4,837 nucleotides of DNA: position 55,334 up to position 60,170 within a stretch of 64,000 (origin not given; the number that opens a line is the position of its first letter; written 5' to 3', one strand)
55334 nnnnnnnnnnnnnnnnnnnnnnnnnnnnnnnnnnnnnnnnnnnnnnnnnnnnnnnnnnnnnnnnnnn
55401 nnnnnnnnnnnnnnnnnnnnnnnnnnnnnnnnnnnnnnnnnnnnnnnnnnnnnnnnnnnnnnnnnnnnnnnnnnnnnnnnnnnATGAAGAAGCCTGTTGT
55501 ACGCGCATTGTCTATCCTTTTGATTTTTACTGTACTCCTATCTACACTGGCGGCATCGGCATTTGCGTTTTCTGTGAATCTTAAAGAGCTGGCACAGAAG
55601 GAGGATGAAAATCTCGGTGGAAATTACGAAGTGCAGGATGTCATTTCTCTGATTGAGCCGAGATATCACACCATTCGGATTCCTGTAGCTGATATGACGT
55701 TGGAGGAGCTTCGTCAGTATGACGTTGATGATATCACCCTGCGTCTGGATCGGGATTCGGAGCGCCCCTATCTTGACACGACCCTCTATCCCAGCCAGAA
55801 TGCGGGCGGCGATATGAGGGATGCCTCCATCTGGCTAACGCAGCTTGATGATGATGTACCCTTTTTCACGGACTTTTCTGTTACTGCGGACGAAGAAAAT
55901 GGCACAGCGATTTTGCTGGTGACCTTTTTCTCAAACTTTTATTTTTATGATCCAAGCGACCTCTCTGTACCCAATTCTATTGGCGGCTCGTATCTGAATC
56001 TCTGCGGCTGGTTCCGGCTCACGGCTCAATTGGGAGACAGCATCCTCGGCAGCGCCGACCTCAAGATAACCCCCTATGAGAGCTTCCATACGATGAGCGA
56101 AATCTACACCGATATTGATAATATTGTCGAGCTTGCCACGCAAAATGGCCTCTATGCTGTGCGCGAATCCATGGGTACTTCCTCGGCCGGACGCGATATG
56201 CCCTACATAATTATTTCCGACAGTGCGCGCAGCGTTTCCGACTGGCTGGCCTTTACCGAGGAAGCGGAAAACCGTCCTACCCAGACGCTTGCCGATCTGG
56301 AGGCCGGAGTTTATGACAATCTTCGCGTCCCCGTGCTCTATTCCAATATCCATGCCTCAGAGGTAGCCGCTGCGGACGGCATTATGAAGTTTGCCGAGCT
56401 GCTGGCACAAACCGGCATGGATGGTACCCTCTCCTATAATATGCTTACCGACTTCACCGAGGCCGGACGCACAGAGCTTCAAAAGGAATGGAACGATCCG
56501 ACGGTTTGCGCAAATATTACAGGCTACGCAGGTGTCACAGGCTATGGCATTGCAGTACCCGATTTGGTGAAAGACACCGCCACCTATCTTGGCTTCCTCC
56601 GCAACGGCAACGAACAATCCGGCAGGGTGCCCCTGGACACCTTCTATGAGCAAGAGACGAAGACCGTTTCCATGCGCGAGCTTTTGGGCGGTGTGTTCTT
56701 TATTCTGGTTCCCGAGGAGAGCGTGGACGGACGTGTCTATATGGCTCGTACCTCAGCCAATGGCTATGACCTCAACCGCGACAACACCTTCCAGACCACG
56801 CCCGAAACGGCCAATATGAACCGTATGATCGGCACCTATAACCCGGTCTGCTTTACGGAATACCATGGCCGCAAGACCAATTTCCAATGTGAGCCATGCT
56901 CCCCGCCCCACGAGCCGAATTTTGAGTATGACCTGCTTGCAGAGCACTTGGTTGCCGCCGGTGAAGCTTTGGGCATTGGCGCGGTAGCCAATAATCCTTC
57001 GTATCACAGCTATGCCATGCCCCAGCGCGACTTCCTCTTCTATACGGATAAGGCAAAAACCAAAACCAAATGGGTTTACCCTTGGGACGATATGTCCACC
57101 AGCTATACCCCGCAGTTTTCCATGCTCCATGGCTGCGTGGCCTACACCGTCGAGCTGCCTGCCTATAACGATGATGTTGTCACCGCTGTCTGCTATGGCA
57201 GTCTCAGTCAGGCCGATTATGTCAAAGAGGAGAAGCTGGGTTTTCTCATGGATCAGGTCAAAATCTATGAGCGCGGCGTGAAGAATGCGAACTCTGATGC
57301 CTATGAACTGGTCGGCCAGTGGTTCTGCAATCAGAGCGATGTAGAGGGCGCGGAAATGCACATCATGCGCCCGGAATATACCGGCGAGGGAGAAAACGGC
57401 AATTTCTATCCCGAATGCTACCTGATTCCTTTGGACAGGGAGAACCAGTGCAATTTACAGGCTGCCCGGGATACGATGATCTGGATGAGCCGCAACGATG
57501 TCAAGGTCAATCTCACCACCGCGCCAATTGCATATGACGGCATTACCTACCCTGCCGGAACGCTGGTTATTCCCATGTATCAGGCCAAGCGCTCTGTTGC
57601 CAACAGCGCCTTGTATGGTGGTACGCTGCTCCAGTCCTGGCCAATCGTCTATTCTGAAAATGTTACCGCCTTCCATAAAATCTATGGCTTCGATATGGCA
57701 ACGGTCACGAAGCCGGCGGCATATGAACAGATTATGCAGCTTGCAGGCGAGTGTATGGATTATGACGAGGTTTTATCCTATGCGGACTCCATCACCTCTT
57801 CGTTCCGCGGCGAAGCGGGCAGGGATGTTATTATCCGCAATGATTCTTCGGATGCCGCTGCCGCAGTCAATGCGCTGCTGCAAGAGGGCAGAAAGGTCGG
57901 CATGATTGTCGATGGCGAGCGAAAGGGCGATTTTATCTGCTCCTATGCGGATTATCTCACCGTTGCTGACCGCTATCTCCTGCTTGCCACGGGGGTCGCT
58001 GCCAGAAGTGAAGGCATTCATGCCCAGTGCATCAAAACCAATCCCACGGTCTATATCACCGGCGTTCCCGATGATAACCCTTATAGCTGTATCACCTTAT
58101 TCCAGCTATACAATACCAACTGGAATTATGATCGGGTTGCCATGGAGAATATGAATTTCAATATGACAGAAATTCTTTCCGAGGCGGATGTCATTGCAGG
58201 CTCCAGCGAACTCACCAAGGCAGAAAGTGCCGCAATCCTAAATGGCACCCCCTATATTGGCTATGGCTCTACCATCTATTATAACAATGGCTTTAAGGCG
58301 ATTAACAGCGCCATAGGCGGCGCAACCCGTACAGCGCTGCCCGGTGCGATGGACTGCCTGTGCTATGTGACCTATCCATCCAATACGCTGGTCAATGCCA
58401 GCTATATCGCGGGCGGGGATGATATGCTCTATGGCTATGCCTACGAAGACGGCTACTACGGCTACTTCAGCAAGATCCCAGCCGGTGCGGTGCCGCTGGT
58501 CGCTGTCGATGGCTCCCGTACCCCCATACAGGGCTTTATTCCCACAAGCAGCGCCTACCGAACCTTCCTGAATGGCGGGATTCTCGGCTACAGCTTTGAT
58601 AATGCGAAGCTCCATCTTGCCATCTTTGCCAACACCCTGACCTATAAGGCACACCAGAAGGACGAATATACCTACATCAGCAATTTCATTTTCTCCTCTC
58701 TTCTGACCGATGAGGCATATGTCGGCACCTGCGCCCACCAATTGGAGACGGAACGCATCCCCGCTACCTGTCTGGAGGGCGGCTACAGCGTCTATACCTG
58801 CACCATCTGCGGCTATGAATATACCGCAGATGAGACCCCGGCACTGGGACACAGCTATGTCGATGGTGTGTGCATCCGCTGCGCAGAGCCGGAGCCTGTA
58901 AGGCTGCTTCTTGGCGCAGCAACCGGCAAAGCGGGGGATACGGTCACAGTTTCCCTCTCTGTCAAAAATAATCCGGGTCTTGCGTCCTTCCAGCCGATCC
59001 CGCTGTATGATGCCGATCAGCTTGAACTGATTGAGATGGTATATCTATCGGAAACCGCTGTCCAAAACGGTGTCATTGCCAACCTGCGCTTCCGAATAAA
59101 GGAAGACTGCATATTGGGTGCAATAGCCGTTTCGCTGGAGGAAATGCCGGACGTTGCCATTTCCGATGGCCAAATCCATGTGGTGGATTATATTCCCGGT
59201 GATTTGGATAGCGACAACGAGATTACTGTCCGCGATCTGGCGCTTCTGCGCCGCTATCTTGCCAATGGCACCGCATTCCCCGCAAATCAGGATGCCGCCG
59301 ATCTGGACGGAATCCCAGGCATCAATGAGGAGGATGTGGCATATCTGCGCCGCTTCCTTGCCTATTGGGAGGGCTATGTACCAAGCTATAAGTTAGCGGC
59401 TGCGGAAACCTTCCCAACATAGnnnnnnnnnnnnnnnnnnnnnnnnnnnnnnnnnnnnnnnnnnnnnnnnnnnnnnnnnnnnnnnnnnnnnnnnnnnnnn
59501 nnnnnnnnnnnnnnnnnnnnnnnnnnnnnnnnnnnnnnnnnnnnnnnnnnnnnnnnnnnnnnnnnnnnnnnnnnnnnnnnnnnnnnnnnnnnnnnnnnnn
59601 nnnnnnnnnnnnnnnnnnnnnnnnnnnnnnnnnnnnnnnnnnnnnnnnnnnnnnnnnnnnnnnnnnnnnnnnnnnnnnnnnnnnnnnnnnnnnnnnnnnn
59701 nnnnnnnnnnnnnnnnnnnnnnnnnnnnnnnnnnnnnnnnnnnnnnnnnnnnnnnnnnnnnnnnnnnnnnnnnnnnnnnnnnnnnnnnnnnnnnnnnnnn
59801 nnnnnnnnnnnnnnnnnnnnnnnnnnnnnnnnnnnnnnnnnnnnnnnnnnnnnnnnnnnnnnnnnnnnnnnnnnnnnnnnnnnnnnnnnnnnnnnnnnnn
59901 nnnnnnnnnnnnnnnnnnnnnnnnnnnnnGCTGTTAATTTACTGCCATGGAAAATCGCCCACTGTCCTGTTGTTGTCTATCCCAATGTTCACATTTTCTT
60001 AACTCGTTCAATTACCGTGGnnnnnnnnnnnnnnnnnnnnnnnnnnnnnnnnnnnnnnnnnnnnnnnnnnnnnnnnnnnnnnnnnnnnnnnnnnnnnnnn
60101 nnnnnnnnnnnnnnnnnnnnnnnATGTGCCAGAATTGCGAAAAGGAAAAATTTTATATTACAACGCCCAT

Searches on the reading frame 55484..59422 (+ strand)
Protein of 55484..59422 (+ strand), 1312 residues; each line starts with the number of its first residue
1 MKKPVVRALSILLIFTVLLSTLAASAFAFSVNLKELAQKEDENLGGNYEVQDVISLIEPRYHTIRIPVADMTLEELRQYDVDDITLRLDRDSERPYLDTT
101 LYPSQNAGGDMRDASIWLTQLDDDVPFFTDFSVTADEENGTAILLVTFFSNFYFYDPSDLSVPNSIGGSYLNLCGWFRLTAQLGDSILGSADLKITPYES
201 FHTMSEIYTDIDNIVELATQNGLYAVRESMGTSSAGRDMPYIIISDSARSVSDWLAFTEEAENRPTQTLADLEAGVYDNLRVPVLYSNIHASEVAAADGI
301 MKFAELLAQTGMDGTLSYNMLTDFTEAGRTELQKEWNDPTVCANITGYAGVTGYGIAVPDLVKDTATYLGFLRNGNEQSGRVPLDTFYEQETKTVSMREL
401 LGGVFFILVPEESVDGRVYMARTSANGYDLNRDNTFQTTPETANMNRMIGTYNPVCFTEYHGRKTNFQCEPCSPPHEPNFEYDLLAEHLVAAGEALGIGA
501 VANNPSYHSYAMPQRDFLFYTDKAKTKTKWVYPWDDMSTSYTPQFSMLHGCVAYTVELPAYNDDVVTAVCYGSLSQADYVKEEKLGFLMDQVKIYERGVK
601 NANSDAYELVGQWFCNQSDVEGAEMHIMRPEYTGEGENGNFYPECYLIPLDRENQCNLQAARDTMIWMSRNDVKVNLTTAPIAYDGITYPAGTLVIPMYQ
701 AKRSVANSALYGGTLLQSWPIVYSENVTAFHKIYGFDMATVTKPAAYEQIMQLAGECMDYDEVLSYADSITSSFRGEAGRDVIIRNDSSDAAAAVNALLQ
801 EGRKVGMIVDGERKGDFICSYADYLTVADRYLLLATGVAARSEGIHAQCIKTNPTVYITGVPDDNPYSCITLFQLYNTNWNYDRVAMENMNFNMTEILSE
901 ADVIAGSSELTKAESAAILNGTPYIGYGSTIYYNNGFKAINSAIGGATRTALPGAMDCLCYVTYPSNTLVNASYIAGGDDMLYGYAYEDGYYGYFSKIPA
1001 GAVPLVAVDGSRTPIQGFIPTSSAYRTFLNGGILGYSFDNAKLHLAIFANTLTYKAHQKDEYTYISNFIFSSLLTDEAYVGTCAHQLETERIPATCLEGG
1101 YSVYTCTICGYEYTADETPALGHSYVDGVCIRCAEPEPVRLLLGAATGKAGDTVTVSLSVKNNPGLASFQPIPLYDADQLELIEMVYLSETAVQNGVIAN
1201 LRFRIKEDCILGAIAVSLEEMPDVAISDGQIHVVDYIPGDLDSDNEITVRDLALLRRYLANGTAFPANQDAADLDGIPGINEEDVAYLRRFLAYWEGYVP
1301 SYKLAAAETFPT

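Call 12: search_protein_families(library=pfam, proteins=[window:55484-59422:+])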
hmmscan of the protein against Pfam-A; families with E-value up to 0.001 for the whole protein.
window:55484-59422:+ (1312 aa): 3 families
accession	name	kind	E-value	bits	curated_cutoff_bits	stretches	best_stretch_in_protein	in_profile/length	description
PF00404.24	Dockerin_1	-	5.5e-07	30.1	22.9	1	1238-1292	1-56/57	Dockerin type I domain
PF00963.24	Cohesin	-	7.9e-06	26.6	24.1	0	1142-1184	4-48/139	Cohesin domain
PF00246.29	Peptidase_M14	-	0.00011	22.3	21.6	0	225-309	16-75/286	Zinc carboxypeptidase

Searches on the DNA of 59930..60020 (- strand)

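Call 68: search_dna_similar(query=window:59930-60020:-, collection=plasmids, mode=distant, max_evalue=1, max_rows=10)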
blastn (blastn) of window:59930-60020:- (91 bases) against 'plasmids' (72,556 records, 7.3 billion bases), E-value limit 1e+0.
No match.

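Call 69: search_dna_similar(query=window:59930-60020:-, collection=phages, mode=distant, max_evalue=1, max_rows=10)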
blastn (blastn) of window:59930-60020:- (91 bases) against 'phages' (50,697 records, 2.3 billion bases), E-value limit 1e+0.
No match.
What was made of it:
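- Tried and rejected: BLAST of the TIR region against plasmids and phages gave none (calls 68, 69).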
